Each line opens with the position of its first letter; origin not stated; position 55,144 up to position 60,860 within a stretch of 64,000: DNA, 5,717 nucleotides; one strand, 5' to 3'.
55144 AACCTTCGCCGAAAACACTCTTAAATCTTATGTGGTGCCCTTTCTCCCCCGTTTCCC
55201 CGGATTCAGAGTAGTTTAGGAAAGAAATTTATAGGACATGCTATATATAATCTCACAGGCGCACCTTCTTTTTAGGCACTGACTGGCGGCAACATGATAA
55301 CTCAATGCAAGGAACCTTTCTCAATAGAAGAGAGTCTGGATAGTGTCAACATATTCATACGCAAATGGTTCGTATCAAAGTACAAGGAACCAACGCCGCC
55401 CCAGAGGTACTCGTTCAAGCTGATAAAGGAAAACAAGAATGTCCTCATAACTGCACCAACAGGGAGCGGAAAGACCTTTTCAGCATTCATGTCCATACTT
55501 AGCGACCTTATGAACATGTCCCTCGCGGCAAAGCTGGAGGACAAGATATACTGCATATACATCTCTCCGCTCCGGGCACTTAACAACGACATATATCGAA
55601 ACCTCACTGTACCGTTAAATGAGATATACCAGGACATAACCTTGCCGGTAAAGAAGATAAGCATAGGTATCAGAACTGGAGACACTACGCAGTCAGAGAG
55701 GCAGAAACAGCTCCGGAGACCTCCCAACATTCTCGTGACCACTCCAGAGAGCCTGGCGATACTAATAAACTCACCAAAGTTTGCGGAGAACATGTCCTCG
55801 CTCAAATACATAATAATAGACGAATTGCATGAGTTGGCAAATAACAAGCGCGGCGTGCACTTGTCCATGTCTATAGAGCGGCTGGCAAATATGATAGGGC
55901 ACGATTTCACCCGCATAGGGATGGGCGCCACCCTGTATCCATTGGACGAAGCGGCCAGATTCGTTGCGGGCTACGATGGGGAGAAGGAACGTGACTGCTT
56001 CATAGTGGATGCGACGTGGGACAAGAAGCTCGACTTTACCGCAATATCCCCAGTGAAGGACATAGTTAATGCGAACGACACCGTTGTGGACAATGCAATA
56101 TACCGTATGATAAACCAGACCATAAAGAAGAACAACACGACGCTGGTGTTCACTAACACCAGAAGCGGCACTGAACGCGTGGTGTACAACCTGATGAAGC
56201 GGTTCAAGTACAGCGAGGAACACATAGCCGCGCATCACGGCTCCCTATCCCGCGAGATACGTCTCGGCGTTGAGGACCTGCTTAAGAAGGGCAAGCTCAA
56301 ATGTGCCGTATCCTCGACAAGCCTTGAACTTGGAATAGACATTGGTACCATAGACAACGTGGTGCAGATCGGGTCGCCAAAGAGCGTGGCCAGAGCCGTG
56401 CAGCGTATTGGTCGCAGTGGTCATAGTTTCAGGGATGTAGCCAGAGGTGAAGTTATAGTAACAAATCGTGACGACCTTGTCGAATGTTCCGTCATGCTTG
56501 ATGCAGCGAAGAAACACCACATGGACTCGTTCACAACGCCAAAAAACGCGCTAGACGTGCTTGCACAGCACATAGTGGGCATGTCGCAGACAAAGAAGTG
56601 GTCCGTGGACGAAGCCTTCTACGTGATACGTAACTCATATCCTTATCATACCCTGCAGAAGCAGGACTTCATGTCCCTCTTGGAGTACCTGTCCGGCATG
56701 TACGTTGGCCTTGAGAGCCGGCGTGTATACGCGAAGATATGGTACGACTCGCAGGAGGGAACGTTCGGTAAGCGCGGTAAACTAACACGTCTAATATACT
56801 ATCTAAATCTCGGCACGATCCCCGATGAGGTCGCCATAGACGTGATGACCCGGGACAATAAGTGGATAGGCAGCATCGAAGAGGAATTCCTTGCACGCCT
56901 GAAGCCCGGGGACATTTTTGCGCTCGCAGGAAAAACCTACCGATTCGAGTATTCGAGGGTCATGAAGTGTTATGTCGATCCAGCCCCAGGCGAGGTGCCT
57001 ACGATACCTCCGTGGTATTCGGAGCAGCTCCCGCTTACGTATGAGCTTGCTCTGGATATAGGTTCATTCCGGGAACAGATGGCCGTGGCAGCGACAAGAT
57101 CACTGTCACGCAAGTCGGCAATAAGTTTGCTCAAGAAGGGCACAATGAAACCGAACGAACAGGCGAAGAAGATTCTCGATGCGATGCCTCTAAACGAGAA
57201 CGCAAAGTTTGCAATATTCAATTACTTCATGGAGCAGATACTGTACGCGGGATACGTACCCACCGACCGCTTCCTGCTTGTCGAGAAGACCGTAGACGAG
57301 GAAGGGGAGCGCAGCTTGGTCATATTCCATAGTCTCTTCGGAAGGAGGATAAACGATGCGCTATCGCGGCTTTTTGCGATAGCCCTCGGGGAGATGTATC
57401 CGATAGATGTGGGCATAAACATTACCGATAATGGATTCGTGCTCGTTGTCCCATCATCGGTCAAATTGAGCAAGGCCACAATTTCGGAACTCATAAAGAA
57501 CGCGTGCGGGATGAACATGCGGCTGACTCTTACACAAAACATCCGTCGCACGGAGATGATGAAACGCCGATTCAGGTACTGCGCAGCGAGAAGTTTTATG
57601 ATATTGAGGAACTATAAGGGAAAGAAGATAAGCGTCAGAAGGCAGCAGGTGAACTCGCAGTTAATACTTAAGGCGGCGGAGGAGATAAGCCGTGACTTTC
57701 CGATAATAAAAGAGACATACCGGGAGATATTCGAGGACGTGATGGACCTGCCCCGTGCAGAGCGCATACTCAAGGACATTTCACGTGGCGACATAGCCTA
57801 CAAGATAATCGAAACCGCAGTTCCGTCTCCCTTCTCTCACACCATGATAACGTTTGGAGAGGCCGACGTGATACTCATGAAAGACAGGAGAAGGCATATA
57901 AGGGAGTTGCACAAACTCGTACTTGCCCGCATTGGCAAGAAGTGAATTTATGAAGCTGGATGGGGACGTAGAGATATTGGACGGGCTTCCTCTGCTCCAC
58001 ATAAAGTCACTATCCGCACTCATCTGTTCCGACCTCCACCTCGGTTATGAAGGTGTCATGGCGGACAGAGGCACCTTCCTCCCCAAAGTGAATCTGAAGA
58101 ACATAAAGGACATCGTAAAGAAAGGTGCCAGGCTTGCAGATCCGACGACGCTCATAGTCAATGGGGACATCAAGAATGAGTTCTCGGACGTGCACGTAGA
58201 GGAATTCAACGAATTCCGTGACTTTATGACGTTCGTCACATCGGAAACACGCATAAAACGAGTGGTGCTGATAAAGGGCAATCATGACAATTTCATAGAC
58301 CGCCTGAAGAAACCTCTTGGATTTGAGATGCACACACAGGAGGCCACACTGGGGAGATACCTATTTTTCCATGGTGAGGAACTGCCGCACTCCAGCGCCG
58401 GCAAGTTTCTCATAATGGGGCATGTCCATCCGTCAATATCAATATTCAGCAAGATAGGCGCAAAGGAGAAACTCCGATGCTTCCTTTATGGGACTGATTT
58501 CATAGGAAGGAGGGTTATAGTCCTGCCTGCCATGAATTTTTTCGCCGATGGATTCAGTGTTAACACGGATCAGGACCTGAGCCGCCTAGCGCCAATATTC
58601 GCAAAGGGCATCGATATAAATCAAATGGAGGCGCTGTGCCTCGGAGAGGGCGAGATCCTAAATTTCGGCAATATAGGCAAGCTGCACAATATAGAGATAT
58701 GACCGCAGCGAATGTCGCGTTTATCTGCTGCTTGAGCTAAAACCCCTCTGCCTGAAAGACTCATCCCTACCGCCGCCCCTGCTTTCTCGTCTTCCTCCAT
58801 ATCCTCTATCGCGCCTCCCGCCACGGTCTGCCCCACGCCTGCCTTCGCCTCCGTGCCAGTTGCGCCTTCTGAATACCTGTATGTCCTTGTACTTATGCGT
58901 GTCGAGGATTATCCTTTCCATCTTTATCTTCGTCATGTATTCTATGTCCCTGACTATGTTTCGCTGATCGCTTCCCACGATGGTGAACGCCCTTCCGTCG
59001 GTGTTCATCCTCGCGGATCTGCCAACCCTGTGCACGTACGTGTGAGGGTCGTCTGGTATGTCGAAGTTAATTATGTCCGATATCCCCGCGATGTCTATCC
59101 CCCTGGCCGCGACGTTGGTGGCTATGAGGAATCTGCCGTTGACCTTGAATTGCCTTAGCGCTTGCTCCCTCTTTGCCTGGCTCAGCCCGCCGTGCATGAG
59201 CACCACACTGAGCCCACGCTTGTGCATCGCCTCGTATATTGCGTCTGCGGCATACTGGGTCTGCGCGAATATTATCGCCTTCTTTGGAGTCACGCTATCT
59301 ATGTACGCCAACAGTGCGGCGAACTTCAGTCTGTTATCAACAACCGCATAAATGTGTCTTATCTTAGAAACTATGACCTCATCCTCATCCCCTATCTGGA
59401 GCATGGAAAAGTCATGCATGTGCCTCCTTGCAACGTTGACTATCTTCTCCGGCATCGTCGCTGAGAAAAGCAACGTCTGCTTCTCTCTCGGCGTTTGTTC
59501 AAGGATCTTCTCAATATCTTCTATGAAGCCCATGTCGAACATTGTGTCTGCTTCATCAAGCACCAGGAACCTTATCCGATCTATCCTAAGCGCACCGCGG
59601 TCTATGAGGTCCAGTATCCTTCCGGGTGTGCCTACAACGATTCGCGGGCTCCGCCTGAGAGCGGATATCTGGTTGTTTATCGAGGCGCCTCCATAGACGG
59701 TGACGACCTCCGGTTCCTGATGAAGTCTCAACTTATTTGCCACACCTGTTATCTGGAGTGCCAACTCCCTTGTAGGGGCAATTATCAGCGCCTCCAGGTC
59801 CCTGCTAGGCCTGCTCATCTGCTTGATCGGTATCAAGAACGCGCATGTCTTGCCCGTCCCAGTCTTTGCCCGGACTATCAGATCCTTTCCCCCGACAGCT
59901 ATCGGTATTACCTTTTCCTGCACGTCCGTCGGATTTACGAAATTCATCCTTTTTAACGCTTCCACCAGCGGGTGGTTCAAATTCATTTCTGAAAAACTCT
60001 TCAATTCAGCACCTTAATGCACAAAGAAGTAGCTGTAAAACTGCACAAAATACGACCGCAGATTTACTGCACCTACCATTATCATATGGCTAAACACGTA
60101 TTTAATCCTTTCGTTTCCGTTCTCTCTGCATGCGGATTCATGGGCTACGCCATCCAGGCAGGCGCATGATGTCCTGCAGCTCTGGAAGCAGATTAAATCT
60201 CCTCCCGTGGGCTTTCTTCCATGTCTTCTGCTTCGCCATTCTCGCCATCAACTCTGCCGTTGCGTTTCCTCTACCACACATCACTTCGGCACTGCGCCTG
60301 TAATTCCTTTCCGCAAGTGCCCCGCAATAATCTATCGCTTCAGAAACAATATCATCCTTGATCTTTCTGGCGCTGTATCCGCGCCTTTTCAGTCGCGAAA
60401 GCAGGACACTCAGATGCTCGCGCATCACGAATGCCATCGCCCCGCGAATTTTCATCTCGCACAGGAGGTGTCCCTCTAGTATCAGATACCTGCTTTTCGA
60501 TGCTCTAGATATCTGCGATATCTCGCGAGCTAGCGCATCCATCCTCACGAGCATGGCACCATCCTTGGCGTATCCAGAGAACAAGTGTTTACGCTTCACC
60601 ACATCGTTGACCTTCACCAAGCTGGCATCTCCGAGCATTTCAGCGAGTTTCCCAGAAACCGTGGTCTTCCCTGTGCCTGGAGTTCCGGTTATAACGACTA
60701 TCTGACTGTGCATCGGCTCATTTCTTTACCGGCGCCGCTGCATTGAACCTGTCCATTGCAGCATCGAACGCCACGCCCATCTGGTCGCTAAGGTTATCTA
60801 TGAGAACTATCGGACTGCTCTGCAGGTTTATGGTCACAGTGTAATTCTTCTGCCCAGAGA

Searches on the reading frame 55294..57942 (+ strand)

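Call 33: search_protein_families(library=pfam, proteins=[window:55294-57942:+], max_evalue=0.001)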
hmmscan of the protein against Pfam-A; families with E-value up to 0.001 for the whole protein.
window:55294-57942:+ (883 aa): 5 families
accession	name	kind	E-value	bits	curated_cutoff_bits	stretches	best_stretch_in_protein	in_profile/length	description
PF08494.16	DEAD_assoc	-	3.6e-58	197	23.5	1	655-848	1-191/191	DEAD/H associated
PF19306.5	WH_Lhr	-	2.3e-34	118.6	27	1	404-567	2-164/168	Large helicase-related protein, winged helix domain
PF00270.35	DEAD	-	2e-31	109.4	26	1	34-214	1-160/167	DEAD/DEAH box helicase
PF00271.37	Helicase_C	-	2.4e-18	66.8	23.5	1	270-376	7-107/110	Helicase conserved C-terminal domain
PF04851.21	ResIII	-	5.9e-10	39.7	22.5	1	42-214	20-162/164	Type III restriction enzyme, res subunit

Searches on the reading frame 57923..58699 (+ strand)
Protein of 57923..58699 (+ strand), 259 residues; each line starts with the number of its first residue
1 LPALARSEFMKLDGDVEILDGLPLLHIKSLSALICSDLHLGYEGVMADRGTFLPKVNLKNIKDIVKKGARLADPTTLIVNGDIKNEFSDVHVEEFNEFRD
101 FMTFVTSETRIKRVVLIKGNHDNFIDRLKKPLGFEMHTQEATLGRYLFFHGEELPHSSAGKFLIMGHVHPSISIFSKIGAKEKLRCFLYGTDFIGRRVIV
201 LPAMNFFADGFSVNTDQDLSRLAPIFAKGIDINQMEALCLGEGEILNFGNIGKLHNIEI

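Call 33: search_protein_families(library=pfam, proteins=[window:57923-58699:+], max_evalue=0.001)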
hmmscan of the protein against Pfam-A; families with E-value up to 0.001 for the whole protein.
window:57923-58699:+ (259 aa): 1 family
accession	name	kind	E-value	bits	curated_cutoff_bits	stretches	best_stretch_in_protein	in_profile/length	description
PF00149.33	Metallophos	-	4.5e-09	37.5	21.5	1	33-152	4-116/191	Calcineurin-like phosphoesterase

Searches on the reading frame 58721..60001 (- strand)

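Call 33: search_protein_families(library=pfam, proteins=[window:58721-60001:-], max_evalue=0.001)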
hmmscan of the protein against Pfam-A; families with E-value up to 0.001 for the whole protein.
window:58721-60001:- (426 aa): 4 families
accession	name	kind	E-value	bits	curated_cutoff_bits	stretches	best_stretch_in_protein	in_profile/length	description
PF00270.35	DEAD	-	2.7e-47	161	26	1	25-187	1-164/167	DEAD/DEAH box helicase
PF00271.37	Helicase_C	-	1.6e-27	96.4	23.5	1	226-333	2-110/110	Helicase conserved C-terminal domain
PF04851.21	ResIII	-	1e-07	32.5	22.5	1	37-184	22-163/164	Type III restriction enzyme, res subunit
PF14617.12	CMS1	-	0.00014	21.8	35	1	107-150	163-207/250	U3-containing 90S pre-ribosomal complex subunit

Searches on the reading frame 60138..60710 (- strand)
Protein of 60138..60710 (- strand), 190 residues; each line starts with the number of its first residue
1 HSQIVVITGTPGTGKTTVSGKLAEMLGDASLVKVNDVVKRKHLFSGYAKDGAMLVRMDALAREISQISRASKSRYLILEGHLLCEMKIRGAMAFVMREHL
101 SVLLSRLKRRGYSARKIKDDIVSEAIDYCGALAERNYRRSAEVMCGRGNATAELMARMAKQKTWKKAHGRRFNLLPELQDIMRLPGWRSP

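Call 33: search_protein_families(library=pfam, proteins=[window:60138-60710:-], max_evalue=0.001)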
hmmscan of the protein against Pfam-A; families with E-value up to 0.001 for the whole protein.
window:60138-60710:- (190 aa): 9 families
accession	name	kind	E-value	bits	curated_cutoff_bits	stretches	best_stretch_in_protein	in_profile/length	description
PF13238.12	AAA_18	-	9.2e-18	65.4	29.4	1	5-126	1-127/128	AAA domain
PF13521.12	AAA_28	-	5.3e-06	27.2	27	1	5-84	2-85/164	AAA domain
PF20720.3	nSTAND3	-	4.8e-05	23.5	27.2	1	3-44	18-61/155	Novel STAND NTPase 3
PF13207.12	AAA_17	-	0.0002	22.1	27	1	8-84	1-82/136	AAA domain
PF13671.12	AAA_33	-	0.00022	22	27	0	5-42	2-38/143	AAA domain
PF00910.28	RNA_helicase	-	0.00025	21.9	21.5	1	5-55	1-54/105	RNA helicase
PF13401.12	AAA_22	-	0.00034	21.4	27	1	2-35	5-40/130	AAA domain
PF07728.20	AAA_5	-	0.00052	20.5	22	0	5-63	2-63/139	AAA domain (dynein-related subfamily)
PF03266.21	NTPase_1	-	0.00085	19.6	23.9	0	5-29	2-26/168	NTPase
